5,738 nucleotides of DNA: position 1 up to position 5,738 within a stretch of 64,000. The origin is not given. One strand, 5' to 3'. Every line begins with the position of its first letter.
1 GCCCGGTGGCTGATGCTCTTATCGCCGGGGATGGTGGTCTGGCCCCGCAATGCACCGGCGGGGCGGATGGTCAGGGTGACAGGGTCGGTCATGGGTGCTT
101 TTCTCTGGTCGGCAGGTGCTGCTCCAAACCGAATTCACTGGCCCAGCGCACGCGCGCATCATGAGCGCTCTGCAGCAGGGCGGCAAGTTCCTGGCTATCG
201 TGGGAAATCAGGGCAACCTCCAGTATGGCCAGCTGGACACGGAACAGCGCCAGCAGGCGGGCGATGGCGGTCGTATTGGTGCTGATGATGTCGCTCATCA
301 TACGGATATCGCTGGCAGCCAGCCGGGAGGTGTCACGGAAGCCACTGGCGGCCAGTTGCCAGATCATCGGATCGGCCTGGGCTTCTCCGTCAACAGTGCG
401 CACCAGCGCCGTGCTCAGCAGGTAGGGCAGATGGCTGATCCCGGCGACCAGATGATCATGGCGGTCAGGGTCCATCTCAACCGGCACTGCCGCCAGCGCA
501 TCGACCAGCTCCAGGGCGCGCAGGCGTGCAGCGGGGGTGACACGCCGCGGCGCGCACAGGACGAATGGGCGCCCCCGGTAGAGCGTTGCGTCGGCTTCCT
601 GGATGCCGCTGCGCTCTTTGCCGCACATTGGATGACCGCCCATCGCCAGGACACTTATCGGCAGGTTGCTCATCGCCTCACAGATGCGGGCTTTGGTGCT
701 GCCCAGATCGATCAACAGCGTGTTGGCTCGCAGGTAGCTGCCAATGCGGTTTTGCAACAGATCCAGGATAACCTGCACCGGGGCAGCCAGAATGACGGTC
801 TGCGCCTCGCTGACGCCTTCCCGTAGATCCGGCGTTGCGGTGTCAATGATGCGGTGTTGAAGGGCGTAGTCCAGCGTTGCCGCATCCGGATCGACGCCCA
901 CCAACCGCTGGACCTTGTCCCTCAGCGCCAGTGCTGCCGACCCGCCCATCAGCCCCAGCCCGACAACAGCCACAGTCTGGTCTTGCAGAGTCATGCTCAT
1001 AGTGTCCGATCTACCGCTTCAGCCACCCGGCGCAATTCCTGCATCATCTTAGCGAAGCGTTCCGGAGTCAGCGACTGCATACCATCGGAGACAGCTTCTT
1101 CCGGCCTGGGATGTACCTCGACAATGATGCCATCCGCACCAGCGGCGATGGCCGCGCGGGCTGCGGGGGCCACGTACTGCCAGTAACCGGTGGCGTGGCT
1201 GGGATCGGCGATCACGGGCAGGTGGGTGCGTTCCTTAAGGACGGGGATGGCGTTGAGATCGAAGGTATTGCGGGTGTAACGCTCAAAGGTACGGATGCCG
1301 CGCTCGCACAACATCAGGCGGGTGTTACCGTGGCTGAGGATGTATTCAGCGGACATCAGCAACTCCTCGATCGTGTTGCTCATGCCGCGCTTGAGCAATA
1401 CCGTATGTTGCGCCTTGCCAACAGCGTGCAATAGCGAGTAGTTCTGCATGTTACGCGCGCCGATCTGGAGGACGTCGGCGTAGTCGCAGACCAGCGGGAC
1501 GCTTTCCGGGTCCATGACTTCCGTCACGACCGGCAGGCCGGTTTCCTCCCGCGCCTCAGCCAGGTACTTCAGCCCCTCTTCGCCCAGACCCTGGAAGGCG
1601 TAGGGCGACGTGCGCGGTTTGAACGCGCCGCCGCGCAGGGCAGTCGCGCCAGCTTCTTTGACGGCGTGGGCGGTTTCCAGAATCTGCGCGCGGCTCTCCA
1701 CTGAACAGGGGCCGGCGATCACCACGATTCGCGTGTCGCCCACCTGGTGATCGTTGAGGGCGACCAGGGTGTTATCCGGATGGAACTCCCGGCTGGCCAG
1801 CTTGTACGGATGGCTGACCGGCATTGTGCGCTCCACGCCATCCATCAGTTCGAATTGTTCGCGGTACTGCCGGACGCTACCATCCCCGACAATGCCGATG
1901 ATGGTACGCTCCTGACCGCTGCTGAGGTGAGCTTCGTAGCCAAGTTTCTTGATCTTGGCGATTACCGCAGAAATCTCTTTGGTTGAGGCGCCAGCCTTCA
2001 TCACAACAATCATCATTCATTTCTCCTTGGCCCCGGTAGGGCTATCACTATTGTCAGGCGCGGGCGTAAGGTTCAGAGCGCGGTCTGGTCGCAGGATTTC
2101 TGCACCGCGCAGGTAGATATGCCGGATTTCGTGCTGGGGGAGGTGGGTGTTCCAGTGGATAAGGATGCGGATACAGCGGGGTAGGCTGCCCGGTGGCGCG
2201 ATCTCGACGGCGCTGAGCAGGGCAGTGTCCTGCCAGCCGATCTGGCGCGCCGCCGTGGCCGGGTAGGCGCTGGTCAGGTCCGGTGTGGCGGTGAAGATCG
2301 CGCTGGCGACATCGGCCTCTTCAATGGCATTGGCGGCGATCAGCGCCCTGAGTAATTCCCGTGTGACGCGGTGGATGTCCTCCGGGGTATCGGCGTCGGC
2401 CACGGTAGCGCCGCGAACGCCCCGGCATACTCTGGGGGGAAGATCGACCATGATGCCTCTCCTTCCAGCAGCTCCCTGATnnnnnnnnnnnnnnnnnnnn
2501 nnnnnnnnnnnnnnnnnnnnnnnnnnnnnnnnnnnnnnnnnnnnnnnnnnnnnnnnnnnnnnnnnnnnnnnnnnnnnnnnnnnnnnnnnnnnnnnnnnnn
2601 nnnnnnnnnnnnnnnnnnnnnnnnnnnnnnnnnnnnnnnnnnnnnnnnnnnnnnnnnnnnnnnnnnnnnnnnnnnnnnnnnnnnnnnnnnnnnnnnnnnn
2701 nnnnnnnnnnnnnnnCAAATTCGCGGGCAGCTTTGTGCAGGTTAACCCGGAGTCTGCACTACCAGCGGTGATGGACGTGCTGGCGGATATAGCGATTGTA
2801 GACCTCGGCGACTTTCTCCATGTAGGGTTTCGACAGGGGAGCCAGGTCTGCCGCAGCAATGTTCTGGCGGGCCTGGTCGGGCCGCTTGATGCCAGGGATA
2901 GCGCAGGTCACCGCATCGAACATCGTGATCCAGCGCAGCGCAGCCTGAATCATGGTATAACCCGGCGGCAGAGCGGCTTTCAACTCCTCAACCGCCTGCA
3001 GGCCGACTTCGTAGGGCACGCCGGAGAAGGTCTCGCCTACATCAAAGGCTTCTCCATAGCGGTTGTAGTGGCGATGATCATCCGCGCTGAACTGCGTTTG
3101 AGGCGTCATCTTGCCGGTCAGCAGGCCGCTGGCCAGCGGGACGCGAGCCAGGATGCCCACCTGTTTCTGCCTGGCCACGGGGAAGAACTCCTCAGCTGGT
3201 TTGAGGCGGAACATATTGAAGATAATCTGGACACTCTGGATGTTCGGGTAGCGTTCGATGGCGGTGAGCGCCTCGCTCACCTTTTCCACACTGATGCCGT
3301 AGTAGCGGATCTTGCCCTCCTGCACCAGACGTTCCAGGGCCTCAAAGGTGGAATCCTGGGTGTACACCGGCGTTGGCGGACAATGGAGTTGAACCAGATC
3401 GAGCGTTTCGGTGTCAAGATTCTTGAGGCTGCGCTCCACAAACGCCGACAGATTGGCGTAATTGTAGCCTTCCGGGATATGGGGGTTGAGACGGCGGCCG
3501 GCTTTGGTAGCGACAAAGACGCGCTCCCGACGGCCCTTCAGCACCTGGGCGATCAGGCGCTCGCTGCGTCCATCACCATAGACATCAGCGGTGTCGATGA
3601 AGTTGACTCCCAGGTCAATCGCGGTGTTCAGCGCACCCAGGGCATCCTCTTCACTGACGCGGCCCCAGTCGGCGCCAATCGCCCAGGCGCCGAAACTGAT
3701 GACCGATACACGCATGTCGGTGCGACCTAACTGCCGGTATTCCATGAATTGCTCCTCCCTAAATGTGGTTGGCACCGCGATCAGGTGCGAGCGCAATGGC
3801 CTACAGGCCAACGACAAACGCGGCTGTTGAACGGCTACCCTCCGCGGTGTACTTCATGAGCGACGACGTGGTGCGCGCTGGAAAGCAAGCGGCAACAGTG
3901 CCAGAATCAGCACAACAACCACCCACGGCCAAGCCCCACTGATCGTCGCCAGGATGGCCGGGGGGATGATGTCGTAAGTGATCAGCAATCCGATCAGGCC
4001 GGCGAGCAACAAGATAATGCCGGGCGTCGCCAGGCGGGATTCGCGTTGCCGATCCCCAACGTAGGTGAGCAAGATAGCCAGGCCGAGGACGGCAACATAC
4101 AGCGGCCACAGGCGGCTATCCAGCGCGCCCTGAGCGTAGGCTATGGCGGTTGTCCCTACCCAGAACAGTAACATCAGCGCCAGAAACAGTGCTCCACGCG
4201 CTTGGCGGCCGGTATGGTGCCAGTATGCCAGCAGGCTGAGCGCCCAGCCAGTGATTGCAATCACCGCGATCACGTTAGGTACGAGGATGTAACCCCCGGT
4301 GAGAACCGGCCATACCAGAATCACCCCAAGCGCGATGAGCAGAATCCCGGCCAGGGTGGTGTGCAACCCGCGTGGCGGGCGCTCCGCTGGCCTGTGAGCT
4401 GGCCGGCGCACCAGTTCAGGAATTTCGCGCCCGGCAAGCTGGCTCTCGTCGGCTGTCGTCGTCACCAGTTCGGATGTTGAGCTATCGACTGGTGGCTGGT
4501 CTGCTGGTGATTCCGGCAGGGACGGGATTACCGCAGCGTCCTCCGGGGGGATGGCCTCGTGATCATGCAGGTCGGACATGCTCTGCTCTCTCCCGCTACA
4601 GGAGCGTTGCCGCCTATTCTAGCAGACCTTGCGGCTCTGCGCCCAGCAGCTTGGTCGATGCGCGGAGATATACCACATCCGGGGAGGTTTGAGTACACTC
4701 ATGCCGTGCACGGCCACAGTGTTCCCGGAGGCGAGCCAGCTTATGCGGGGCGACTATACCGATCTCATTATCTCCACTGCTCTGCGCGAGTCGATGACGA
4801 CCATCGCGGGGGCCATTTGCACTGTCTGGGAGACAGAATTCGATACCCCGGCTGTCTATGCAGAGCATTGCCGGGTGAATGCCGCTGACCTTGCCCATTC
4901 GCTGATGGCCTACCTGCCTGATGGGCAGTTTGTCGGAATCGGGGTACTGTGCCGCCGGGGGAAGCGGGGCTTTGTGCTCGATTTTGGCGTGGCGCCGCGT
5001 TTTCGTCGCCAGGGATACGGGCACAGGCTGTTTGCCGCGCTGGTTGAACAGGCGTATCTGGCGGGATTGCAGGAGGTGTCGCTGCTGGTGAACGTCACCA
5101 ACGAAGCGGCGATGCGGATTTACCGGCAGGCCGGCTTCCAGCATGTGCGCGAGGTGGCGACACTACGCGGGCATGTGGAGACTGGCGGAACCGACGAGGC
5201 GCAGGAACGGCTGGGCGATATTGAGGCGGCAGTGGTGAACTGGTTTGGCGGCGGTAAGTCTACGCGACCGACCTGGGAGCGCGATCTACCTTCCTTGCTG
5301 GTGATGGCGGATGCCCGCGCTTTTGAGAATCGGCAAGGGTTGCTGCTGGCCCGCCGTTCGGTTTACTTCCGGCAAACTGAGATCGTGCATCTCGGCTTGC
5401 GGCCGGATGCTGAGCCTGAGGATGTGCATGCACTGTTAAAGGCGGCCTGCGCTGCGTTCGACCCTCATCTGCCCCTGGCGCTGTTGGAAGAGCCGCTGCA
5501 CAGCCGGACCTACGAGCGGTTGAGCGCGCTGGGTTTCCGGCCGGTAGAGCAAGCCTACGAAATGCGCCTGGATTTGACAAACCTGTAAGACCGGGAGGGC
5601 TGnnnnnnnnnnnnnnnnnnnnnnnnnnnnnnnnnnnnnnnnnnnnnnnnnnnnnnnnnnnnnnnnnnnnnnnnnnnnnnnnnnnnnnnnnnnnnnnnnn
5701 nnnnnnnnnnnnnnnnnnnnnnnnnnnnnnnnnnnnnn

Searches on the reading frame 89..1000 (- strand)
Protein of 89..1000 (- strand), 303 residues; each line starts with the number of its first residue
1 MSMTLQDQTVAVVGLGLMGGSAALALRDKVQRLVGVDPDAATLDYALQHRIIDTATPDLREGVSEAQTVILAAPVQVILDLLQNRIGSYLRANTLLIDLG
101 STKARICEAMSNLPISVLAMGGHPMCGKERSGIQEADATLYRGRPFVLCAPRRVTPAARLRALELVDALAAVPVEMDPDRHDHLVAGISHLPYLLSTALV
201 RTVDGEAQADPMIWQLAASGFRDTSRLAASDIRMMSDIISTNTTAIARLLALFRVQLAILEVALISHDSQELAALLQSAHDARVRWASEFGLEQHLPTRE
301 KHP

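Call 21: search_protein_families(library=pfam, proteins=[window:89-1000:-], max_evalue=0.0001)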
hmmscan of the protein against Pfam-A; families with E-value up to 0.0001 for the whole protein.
window:89-1000:- (303 aa): 5 families
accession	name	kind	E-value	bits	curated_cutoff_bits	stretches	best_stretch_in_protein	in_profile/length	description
PF02153.23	PDH_N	-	1.7e-26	93.1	26.5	1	23-162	2-140/154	Prephenate dehydrogenase, nucleotide-binding domain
PF20463.3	PDH_C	-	4.4e-19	69.1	22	1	177-277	1-101/102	Prephenate dehydrogenase, dimerization domain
PF03446.21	NAD_binding_2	-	7.5e-07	29.7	21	1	9-106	1-99/161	NAD binding domain of 6-phosphogluconate dehydrogenase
PF07991.19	KARI_N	-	2.6e-05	24.3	20.6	1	5-96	2-91/165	Acetohydroxy acid isomeroreductase, NADPH-binding domain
PF03807.23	F420_oxidored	-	9.9e-05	23.3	21.6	0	9-99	1-91/94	NADP oxidoreductase coenzyme F420-dependent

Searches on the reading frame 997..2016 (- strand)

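Call 21: search_protein_families(library=pfam, proteins=[window:997-2016:-], max_evalue=0.0001)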
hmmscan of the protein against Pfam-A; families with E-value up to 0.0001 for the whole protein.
window:997-2016:- (339 aa): 3 families
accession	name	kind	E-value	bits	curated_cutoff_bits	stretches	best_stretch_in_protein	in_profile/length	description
PF00793.26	DAHP_synth_1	-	3.4e-83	279.1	25.5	1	93-330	14-266/270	DAHP synthetase I family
PF18152.6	DAHP_snth_FXD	-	1.9e-23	82.5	27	1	2-68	1-66/67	DAHP synthase ferredoxin-like domain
PF03102.20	NeuB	-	3.3e-12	46.9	22.1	1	144-335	53-236/241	NeuB family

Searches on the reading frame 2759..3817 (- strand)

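Call 21: search_protein_families(library=pfam, proteins=[window:2759-3817:-], max_evalue=0.0001)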
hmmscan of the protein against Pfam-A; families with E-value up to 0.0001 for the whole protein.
window:2759-3817:- (352 aa): 1 family
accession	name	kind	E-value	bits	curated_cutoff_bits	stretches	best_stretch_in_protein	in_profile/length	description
PF00248.27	Aldo_ket_red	-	1.1e-66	225.4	24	1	40-340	2-290/291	Aldo/keto reductase family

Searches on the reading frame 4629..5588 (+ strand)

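Call 21: search_protein_families(library=pfam, proteins=[window:4629-5588:+], max_evalue=0.0001)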
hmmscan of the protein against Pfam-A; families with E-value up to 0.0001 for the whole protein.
window:4629-5588:+ (319 aa): 5 families
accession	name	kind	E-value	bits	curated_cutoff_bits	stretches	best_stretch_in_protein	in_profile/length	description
PF00583.31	Acetyltransf_1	-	1.2e-13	51.8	20.7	1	87-170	31-116/116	Acetyltransferase (GNAT) family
PF13508.13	Acetyltransf_7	-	1.1e-09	38.9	27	1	98-171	11-83/84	Acetyltransferase (GNAT) domain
PF13673.13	Acetyltransf_10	-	2.8e-09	37.5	23.6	1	87-176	28-113/128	Acetyltransferase (GNAT) domain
PF08445.16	FR47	-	8.2e-07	29.4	22.1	1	114-174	22-81/86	FR47-like protein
PF13302.13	Acetyltransf_3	-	1.5e-06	29.4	25.4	1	96-171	60-138/138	Acetyltransferase (GNAT) domain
